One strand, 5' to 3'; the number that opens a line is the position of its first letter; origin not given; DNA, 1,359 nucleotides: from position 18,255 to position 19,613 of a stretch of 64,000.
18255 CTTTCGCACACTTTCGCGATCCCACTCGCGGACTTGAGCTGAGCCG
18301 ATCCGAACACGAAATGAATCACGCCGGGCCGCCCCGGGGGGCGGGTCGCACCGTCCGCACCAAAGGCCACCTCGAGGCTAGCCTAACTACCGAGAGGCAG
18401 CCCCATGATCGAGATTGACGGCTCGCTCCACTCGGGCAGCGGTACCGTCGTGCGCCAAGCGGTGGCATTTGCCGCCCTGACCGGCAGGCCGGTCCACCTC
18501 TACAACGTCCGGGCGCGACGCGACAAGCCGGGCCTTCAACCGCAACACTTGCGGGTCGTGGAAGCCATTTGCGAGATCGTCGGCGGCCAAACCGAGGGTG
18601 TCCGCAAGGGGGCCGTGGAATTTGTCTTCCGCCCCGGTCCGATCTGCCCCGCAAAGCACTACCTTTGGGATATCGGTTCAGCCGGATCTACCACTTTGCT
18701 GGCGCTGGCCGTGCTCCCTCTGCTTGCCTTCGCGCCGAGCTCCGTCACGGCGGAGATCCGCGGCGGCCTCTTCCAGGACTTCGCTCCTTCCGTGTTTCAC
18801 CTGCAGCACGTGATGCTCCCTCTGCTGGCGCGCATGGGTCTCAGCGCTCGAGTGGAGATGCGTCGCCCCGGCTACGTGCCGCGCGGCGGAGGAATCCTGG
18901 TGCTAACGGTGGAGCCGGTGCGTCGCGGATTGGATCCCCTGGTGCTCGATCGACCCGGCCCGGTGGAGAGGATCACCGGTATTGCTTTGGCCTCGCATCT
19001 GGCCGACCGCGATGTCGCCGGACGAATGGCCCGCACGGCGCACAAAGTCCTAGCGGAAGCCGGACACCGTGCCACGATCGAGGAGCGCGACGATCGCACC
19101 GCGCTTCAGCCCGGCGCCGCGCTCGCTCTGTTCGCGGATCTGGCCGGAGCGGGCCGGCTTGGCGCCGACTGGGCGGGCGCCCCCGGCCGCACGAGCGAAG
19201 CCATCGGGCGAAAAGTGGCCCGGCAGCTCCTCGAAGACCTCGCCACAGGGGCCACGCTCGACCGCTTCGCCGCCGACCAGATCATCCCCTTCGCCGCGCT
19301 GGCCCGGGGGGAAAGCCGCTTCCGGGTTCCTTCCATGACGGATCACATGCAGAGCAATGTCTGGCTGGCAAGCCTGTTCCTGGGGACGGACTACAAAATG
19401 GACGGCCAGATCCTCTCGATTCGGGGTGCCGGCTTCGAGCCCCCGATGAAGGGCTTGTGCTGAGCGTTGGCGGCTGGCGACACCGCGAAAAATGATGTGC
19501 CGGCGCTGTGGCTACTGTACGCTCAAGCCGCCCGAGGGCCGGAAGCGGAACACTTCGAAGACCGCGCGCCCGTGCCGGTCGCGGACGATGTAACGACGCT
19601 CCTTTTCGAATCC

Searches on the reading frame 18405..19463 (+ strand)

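Call 73: search_protein_families(library=pfam, proteins=[window:18405-19463:+], max_evalue=0.001)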
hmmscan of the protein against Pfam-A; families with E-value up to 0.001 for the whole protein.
window:18405-19463:+ (352 aa): 2 families
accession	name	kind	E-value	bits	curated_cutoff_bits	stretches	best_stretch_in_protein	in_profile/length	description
PF01137.26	RTC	-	8.1e-64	215.3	27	1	10-331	3-220/221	RNA 3'-terminal phosphate cyclase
PF05189.18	RTC_insert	-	2.8e-17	63.4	23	1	183-279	2-101/102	RNA 3'-terminal phosphate cyclase (RTC), insert domain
